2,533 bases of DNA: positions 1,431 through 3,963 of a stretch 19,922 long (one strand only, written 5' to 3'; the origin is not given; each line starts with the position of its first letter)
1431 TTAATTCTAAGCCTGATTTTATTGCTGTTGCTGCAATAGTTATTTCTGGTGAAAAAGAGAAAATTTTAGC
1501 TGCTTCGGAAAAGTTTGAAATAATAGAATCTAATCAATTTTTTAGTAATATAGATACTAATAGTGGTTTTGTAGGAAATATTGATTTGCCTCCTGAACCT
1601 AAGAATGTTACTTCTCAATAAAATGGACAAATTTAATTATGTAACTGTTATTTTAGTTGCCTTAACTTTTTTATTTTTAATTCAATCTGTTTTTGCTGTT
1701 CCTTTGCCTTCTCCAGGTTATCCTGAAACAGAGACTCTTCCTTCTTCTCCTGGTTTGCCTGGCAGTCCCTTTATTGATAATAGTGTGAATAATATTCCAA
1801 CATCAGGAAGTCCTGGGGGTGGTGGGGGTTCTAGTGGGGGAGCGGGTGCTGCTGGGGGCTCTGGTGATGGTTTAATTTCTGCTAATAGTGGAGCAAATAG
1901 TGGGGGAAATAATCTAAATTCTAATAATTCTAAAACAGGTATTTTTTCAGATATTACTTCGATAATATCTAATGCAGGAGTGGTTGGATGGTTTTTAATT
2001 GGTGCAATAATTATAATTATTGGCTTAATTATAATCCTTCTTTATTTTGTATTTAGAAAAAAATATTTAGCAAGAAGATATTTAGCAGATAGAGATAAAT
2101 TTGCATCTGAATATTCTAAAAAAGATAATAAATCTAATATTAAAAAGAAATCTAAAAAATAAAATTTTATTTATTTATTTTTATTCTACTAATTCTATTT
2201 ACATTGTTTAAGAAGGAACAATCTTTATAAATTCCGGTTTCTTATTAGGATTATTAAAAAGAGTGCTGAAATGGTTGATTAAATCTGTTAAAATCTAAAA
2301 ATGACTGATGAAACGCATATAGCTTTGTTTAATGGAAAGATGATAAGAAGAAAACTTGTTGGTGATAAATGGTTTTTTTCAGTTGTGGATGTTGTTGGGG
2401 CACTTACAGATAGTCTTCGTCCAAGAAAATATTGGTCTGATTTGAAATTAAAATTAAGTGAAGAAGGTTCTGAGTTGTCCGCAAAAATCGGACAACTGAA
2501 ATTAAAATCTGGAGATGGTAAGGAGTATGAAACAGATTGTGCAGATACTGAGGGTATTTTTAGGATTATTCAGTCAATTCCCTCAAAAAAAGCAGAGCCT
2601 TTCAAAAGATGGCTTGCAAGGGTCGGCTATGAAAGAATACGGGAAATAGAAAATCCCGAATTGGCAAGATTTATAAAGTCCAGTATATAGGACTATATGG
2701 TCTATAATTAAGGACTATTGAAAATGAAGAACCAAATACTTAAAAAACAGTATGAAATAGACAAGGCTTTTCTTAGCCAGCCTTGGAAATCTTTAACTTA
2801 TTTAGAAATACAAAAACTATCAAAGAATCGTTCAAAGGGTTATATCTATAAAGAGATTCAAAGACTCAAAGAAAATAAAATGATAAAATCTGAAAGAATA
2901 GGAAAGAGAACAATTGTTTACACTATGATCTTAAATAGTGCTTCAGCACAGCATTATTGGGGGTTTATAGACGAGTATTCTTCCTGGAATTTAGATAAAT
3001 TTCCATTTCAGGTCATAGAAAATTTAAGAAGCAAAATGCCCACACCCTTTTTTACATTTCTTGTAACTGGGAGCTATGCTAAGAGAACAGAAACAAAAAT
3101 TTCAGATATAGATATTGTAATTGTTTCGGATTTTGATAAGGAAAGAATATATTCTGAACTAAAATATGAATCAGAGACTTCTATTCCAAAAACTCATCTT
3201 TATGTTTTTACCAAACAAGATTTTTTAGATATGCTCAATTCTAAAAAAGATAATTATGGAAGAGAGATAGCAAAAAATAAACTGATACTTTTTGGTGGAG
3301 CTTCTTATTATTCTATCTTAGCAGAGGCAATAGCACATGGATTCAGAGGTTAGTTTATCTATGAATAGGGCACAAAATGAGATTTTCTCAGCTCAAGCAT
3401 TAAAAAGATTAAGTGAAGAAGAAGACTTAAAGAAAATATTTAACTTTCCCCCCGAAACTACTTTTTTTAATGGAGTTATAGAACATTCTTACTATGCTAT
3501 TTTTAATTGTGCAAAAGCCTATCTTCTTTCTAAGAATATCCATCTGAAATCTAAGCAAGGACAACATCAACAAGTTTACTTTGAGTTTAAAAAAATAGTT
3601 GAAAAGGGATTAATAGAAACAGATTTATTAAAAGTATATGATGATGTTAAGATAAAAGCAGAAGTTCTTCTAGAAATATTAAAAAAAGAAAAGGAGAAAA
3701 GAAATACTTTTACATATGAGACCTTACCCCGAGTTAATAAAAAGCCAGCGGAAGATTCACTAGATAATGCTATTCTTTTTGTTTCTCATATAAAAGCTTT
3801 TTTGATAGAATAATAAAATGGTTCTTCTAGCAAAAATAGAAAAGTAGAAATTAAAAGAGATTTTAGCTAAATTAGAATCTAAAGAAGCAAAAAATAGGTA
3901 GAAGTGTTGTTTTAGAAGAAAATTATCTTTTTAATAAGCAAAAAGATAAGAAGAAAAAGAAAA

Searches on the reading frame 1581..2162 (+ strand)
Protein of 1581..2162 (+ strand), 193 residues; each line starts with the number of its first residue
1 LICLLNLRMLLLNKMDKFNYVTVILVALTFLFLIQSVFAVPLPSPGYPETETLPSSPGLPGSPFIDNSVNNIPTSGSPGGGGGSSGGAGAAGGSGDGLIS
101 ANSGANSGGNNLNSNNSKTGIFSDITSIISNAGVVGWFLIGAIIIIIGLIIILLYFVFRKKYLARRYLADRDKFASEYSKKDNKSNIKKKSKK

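Call 29: search_protein_families(library=pfam, proteins=[window:1581-2162:+], max_evalue=0.01)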
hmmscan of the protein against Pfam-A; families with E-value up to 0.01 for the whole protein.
window:1581-2162:+ (193 aa): 2 families
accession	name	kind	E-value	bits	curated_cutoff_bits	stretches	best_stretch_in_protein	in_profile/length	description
PF22571.1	LiaI-LiaF-TM_PspC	-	0.00098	19.3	27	1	115-158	9-52/142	PspC transmembrane region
PF07672.19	MFS_Mycoplasma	-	0.001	19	24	1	132-189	63-118/297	Mycoplasma MFS transporter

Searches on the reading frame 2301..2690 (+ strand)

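Call 29: search_protein_families(library=pfam, proteins=[window:2301-2690:+], max_evalue=0.01)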
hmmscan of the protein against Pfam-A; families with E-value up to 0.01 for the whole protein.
window:2301-2690:+ (129 aa): 1 family
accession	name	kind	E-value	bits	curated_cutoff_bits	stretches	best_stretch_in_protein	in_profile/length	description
PF02498.22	Bro-N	-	2e-08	35.1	25.6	1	20-106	8-91/96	BRO family, N-terminal domain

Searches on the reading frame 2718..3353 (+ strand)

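Call 29: search_protein_families(library=pfam, proteins=[window:2718-3353:+], max_evalue=0.01)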
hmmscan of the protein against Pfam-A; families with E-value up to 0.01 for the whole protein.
window:2718-3353:+ (211 aa): 2 families
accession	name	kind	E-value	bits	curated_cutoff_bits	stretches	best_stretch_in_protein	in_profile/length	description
PF01909.29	NTP_transf_2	-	2.3e-06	28.3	21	1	114-162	17-72/93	Nucleotidyltransferase domain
PF18765.7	Polbeta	-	3.5e-06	27.5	26.9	1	117-191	19-87/93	Polymerase beta, Nucleotidyltransferase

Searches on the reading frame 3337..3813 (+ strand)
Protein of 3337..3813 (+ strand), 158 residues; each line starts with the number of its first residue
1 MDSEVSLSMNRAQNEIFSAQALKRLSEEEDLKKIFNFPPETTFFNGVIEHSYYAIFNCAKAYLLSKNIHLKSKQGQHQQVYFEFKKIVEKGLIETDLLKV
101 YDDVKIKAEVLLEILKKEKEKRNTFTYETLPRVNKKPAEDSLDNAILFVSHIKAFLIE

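Call 29: search_protein_families(library=pfam, proteins=[window:3337-3813:+], max_evalue=0.01)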
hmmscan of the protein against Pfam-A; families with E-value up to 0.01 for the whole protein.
window:3337-3813:+ (158 aa): 1 family
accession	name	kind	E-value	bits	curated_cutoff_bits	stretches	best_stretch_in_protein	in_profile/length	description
PF05168.19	HEPN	-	0.0026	18.4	22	1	41-149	21-111/117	HEPN domain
